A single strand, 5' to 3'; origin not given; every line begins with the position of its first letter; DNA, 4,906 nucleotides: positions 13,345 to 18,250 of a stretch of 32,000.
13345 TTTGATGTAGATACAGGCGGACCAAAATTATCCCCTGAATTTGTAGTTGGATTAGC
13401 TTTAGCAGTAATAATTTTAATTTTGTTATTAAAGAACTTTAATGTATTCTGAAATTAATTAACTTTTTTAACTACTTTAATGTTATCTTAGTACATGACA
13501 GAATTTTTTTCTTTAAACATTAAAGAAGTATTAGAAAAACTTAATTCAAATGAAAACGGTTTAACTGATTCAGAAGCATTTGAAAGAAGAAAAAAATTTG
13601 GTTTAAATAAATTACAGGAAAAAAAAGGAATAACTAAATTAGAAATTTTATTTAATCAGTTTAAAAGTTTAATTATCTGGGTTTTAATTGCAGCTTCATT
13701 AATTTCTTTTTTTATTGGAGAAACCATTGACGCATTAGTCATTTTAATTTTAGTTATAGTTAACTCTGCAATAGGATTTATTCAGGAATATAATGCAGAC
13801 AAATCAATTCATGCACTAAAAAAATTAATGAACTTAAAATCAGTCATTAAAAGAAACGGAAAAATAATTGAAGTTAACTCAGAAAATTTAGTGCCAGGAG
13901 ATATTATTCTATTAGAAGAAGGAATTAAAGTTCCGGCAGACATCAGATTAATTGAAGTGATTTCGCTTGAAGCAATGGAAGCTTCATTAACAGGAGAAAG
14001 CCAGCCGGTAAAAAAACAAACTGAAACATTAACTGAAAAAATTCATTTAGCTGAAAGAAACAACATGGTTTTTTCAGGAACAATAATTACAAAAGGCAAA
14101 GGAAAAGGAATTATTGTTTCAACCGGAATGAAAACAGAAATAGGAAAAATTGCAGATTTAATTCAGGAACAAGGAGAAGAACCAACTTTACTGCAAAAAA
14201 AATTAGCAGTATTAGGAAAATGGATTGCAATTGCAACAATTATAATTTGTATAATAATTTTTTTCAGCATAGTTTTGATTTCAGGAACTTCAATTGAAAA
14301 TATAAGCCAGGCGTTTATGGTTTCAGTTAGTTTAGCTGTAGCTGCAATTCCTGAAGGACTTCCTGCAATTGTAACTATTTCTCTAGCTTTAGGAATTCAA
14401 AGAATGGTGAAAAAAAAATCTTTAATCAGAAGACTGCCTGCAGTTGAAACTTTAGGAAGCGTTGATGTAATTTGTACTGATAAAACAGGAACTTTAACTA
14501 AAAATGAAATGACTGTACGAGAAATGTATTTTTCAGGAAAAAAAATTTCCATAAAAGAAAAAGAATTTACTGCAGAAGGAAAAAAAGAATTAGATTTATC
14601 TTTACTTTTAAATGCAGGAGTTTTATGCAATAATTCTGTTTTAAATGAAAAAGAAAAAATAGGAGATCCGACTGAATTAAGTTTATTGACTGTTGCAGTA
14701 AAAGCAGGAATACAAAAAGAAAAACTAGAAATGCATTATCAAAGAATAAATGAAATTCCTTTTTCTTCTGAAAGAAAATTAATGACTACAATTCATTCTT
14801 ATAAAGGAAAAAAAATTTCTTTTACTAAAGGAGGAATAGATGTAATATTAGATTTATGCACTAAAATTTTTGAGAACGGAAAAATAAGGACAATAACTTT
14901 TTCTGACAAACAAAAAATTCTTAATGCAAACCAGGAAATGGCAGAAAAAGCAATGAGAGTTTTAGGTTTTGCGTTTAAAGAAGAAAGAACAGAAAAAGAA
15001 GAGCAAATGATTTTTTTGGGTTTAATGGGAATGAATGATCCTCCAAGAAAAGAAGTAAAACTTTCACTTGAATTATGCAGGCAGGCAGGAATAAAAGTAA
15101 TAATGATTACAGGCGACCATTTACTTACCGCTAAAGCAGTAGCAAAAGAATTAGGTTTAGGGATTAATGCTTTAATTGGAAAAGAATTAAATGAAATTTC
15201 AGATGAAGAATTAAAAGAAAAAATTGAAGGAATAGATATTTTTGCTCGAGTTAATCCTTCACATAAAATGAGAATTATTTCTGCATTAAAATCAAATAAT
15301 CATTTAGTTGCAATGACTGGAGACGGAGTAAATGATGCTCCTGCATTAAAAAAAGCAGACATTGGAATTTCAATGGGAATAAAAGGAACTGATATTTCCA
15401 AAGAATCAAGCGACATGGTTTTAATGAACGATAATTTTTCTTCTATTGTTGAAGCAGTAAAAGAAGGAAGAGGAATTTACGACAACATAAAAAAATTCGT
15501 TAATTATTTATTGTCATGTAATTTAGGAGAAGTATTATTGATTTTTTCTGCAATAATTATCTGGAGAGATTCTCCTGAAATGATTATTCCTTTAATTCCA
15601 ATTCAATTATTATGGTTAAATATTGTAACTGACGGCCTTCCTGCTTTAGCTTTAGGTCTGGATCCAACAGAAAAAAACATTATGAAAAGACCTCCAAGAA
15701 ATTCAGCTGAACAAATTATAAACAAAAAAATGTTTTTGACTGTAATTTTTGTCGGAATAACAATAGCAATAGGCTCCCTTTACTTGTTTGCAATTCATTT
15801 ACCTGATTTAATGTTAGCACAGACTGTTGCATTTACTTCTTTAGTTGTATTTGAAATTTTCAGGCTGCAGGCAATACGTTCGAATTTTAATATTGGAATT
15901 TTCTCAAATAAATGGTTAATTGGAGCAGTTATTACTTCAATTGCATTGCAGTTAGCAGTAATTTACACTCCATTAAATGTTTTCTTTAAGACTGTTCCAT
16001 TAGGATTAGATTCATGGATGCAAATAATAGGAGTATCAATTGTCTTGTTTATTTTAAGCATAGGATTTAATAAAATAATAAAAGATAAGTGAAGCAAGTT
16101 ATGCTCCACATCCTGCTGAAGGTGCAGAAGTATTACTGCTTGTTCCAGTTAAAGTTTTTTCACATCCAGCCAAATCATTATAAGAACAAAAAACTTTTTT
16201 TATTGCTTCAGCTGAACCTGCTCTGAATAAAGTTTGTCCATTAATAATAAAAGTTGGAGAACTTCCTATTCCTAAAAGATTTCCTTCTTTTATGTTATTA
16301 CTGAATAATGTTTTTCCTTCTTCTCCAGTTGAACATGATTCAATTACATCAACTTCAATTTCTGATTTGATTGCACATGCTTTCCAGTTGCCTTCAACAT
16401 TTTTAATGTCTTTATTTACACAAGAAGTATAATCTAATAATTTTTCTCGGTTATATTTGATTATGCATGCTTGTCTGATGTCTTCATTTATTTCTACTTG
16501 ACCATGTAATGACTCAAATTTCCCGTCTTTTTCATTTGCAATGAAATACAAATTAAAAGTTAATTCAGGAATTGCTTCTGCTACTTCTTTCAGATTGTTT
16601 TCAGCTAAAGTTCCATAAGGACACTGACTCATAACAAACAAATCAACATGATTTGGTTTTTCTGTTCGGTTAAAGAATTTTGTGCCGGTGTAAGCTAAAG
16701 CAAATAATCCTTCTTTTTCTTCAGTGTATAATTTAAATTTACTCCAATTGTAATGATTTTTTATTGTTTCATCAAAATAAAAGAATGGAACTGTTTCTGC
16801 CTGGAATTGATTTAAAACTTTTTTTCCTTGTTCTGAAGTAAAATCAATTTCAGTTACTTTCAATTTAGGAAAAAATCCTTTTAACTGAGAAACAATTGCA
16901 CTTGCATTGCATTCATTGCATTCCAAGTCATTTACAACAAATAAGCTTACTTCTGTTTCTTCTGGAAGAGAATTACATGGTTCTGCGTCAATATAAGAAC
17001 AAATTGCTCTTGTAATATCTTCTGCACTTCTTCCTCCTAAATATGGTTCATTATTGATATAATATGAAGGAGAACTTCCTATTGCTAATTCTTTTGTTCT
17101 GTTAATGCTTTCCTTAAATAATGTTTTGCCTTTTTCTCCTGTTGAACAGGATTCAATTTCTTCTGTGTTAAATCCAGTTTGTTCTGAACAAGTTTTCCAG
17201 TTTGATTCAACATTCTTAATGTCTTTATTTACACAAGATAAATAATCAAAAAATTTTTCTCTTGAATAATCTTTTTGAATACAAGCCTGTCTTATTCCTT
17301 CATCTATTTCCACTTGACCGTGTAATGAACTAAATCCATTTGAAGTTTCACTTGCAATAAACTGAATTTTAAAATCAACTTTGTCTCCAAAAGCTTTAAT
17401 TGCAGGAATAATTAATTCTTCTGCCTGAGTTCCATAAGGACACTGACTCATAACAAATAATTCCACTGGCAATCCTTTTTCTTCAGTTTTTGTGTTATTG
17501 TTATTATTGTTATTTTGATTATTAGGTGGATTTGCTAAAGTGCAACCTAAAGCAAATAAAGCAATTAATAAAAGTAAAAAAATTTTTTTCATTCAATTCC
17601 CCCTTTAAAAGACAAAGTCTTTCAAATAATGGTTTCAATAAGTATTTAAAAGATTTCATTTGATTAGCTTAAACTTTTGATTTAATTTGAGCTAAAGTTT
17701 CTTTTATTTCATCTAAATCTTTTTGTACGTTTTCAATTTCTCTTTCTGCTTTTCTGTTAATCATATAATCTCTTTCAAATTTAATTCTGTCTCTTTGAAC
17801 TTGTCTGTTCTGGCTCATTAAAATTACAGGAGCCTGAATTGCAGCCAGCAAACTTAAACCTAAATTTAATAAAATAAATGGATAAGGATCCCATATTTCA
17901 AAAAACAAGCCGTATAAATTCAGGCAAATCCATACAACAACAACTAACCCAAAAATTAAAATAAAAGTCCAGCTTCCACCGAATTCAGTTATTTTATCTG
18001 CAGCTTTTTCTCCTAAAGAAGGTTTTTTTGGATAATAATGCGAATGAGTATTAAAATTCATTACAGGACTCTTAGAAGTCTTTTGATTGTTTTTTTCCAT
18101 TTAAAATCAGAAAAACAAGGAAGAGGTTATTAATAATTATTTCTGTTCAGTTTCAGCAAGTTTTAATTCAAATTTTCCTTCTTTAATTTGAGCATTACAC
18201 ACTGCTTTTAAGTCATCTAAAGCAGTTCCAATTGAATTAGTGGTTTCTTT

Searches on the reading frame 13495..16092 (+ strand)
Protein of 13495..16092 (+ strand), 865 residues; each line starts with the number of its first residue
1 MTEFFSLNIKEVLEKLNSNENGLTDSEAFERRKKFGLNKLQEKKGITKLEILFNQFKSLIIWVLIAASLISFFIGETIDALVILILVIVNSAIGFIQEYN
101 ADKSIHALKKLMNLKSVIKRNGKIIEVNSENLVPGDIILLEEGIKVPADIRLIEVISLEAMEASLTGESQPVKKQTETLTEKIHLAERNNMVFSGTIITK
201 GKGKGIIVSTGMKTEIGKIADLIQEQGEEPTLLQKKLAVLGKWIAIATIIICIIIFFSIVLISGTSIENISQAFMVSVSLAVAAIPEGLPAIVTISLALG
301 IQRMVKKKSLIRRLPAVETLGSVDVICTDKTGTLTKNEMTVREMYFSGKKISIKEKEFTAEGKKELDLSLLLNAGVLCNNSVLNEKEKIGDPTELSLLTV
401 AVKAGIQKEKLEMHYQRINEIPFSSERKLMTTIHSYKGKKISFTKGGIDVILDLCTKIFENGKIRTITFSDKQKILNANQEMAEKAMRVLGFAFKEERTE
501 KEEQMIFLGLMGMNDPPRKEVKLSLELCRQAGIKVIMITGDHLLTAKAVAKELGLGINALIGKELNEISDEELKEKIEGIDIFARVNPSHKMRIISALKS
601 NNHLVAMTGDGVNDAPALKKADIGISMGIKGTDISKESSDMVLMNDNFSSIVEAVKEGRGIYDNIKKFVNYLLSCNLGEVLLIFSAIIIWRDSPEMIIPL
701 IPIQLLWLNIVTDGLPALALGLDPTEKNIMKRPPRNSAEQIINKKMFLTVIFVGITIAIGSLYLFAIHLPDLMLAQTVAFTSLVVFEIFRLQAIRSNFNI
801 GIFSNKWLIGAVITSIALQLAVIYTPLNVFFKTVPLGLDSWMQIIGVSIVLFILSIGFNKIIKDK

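Call 63: search_protein_families(library=pfam, proteins=[window:13495-16092:+], max_evalue=0.001)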
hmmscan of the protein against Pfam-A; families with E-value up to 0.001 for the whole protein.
window:13495-16092:+ (865 aa): 6 families
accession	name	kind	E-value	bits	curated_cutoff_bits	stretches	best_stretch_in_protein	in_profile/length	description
PF00122.25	E1-E2_ATPase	-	5.4e-50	169.9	28.1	1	117-307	8-181/181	E1-E2 ATPase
PF00689.26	Cation_ATPase_C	-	4.2e-48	163.9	27.3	1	698-854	2-168/175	Cation transporting ATPase, C-terminus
PF13246.12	Cation_ATPase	-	1.7e-20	73.2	21.7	1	376-458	1-91/91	Cation transport ATPase (P-type)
PF00702.32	Hydrolase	-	5.1e-19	69.9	26.4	1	323-622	1-191/191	haloacid dehalogenase-like hydrolase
PF00690.31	Cation_ATPase_N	-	7.9e-19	67.5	20.4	1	7-71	4-69/69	Cation transporter/ATPase, N-terminus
PF12710.13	HAD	-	2.3e-05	25.4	27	1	480-619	51-189/189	haloacid dehalogenase-like hydrolase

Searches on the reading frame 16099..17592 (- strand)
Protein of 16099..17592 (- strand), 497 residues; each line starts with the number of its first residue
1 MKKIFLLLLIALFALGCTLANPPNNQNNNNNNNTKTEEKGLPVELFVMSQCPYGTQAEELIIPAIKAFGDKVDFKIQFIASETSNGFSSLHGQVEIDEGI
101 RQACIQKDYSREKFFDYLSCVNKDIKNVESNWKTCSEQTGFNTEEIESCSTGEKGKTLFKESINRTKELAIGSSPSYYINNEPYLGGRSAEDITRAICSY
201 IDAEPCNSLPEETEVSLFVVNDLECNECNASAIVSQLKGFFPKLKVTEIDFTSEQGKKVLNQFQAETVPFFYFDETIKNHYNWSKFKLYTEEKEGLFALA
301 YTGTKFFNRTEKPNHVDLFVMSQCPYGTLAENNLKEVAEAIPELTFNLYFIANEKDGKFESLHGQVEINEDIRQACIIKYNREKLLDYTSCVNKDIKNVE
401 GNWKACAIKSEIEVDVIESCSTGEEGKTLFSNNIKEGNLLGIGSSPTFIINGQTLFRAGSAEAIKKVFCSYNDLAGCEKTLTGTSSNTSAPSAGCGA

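Call 63: search_protein_families(library=pfam, proteins=[window:16099-17592:-], max_evalue=0.001)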
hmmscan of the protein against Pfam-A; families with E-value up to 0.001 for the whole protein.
window:16099-17592:- (497 aa): 3 families
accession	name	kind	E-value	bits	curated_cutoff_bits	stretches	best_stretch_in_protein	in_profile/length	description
PF03227.22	GILT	-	9.8e-19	68.1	22.4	2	43-138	2-106/107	Gamma interferon inducible lysosomal thiol reductase (GILT)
PF13462.12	Thioredoxin_4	-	1.3e-09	38.9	23.2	1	45-197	19-163/165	Thioredoxin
PF01323.26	DSBA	-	2.9e-07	30.9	25.6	0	403-464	125-186/191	DSBA-like thioredoxin domain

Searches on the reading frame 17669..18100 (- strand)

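Call 63: search_protein_families(library=pfam, proteins=[window:17669-18100:-], max_evalue=0.001)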
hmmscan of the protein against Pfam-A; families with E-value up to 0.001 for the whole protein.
window:17669-18100:- (143 aa): 1 family
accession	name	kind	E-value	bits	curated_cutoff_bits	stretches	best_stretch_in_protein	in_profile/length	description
PF06210.16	DUF1003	-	2e-36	124.7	27.4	1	41-140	1-100/103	Protein of unknown function (DUF1003)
